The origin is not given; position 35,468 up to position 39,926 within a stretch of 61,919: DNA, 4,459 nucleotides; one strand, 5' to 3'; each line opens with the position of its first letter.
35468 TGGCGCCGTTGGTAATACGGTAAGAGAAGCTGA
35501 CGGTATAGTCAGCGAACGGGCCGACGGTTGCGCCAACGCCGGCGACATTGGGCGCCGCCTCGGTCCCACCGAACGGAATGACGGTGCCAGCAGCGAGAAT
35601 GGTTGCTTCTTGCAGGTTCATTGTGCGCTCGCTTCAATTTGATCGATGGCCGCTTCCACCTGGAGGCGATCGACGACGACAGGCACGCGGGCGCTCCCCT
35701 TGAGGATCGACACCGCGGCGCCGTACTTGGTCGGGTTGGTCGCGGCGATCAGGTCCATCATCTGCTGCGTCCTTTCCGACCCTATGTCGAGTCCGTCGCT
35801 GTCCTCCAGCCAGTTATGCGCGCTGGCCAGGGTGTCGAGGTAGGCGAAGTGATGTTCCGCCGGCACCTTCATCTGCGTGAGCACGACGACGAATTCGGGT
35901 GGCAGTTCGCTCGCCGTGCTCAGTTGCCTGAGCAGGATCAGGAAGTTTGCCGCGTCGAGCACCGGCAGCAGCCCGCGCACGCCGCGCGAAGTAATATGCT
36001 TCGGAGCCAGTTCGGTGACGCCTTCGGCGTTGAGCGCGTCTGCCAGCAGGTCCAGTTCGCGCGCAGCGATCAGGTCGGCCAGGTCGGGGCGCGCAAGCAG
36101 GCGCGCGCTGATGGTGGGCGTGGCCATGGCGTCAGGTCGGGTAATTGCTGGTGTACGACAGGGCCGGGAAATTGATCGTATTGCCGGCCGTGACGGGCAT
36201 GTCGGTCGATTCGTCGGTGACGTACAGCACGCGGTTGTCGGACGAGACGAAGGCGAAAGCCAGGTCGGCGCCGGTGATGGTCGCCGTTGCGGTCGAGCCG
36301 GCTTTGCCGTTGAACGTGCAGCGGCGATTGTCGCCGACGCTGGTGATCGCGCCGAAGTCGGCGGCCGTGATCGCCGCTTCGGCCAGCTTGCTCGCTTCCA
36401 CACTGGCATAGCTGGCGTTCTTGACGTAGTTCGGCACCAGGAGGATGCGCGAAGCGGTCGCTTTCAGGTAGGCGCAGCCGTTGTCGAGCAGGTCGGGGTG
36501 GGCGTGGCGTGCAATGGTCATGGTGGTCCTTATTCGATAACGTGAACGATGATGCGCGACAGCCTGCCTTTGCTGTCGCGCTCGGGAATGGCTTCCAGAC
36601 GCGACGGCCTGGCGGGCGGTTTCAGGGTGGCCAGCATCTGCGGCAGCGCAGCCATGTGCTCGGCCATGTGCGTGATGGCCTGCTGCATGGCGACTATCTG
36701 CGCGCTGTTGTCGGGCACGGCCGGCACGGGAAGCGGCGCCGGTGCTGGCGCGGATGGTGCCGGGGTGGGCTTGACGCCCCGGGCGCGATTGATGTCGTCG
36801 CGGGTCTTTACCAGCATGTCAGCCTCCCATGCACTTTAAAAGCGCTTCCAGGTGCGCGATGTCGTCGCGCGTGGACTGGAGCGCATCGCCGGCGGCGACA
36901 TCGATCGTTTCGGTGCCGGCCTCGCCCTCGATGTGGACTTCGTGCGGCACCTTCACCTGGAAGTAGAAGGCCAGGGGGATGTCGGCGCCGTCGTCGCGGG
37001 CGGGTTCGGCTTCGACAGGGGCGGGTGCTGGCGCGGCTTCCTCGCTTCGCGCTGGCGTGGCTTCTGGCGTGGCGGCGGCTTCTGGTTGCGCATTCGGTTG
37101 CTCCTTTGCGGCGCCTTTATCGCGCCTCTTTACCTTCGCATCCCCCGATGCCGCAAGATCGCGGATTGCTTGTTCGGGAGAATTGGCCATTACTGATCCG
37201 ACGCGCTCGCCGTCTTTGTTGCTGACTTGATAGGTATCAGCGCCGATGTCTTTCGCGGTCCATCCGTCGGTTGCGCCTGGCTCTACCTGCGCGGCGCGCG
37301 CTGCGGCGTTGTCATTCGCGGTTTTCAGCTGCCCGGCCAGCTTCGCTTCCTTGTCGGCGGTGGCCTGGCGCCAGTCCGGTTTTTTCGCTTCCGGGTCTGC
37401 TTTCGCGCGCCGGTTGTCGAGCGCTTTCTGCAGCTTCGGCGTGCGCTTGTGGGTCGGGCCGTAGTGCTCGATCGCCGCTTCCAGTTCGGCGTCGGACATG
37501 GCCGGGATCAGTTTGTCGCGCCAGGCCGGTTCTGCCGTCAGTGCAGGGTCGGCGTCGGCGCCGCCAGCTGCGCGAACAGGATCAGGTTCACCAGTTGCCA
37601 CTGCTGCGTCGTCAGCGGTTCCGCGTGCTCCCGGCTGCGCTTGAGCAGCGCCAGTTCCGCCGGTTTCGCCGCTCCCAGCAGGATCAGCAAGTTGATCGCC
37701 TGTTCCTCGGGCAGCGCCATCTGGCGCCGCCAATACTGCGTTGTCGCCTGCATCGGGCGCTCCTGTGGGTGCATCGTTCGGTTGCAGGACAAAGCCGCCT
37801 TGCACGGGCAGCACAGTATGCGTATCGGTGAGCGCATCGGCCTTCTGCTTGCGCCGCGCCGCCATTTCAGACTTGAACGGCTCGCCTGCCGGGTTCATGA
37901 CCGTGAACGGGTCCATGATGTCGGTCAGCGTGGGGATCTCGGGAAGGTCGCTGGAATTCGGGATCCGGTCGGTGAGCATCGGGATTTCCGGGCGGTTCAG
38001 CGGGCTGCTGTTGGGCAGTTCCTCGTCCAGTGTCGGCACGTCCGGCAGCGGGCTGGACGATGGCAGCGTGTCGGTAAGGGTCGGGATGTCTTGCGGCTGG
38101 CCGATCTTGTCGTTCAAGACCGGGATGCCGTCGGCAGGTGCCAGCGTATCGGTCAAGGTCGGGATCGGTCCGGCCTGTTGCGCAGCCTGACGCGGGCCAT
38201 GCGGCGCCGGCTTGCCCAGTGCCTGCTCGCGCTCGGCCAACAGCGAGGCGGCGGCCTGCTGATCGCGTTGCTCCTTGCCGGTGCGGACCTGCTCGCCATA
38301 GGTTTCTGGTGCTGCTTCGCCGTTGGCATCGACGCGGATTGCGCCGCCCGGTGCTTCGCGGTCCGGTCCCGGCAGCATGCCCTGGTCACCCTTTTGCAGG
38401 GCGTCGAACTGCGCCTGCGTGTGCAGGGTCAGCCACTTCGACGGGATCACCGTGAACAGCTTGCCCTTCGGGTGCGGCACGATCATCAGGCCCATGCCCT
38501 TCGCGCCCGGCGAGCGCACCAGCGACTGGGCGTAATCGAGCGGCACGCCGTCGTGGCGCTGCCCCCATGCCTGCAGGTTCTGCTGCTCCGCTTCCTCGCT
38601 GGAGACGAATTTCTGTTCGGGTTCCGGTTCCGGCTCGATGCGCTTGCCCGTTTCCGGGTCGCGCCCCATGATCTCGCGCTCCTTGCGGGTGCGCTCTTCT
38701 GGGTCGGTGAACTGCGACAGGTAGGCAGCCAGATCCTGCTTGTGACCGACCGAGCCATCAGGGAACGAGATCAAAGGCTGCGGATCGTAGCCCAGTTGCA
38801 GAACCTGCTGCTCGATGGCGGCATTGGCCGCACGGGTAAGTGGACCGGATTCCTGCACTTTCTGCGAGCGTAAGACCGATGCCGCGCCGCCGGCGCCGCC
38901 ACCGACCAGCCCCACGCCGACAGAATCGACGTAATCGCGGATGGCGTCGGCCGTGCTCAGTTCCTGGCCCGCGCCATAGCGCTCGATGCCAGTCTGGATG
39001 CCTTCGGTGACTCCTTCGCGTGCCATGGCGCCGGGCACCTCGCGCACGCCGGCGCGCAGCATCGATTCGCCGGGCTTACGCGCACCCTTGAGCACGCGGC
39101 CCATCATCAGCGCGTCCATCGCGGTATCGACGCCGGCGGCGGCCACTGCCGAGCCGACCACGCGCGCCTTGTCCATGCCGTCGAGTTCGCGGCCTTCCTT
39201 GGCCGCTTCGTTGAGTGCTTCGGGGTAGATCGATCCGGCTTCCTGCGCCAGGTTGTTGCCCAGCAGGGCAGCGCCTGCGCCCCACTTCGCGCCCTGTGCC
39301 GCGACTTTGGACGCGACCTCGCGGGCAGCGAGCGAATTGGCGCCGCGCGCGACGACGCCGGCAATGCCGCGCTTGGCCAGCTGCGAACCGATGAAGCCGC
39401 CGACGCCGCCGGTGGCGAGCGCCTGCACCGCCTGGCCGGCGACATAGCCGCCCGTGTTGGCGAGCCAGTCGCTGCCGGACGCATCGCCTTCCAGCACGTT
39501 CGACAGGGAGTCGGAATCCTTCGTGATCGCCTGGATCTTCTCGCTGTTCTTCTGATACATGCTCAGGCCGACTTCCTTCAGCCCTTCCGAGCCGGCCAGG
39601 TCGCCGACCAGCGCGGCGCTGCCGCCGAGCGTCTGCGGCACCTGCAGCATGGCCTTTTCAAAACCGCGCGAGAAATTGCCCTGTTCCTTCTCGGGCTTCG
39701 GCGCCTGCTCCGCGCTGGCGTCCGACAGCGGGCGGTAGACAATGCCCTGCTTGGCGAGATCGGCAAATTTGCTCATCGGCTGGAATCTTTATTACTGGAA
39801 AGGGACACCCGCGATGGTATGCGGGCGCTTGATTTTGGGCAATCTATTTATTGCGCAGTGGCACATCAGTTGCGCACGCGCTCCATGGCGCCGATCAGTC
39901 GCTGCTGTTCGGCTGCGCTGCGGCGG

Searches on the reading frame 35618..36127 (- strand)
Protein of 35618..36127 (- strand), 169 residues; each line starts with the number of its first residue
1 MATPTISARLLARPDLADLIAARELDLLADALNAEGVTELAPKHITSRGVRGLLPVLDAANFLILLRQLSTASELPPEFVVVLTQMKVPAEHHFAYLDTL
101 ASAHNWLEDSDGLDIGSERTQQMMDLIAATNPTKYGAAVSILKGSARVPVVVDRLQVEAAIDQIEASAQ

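Call 75: search_protein_families(library=pfam, proteins=[window:35618-36127:-], max_evalue=0.01)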
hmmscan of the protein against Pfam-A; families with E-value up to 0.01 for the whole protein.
window:35618-36127:- (169 aa): 0 families
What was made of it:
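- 35250..36521 (-): Variable cassette P genes: g129 (36132..36521), g169 (35618..36127) and g123 (35250..35621). No Pfam match (call 75).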

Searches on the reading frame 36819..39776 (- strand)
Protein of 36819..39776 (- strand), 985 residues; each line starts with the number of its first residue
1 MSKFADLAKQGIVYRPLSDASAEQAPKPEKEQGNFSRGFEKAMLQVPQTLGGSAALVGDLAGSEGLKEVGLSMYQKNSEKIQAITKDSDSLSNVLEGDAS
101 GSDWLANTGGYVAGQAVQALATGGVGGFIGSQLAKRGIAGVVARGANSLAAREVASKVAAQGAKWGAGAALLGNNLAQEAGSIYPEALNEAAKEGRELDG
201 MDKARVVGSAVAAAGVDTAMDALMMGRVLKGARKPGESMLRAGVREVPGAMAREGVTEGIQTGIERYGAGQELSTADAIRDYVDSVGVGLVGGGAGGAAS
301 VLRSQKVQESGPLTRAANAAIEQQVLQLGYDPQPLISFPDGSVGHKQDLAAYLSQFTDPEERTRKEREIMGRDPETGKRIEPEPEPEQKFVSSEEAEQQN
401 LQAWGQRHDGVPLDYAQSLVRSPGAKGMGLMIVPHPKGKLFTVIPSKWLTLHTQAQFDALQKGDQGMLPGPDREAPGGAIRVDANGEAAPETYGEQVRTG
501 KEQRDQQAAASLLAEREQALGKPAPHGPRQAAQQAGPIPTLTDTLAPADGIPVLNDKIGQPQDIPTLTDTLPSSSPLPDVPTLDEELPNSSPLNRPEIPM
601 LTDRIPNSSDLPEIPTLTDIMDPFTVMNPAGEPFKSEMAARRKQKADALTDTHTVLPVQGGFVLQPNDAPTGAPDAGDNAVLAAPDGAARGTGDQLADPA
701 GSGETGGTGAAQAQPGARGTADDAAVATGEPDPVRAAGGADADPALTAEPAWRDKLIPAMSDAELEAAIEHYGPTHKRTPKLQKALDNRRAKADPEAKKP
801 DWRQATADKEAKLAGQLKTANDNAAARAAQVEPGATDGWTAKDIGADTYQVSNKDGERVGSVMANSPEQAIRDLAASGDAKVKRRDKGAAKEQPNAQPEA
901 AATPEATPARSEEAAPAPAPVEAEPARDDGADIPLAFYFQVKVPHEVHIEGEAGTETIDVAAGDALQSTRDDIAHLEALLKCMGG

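Call 10: search_protein_families(library=phrogs, proteins=[window:36819-39776:-], max_evalue=0.001)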
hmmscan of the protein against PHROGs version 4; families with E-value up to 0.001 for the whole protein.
window:36819-39776:- (985 aa): 1 family
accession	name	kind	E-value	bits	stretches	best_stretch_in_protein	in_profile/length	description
phrog_2206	-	DNA, RNA and nucleotide metabolism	0.00036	18.5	1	114-325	222-434/3406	virion RNA polymerase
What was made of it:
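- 36819..39776 (-): g985, a large virion (ejection-type) protein. Its last 58 aa (nt 36822..36995) are the 'Ct' module (DIPLAFY.............), preceded by a Pro/Ala/Glu-rich linker. This is the left boundary of unit 1. Weak PHROG hit to the N-terminal region of the N4-type virion RNA polymerase (call 10).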

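Call 75: search_protein_families(library=pfam, proteins=[window:36819-39776:-], max_evalue=0.01)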
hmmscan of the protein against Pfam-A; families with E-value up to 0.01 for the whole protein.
window:36819-39776:- (985 aa): 0 families

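Call 89: search_solved_structures(query=window:36819-39776:-, max_evalue=1)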
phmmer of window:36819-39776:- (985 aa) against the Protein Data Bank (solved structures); distinct sequences matched with E-value up to 1: 0.
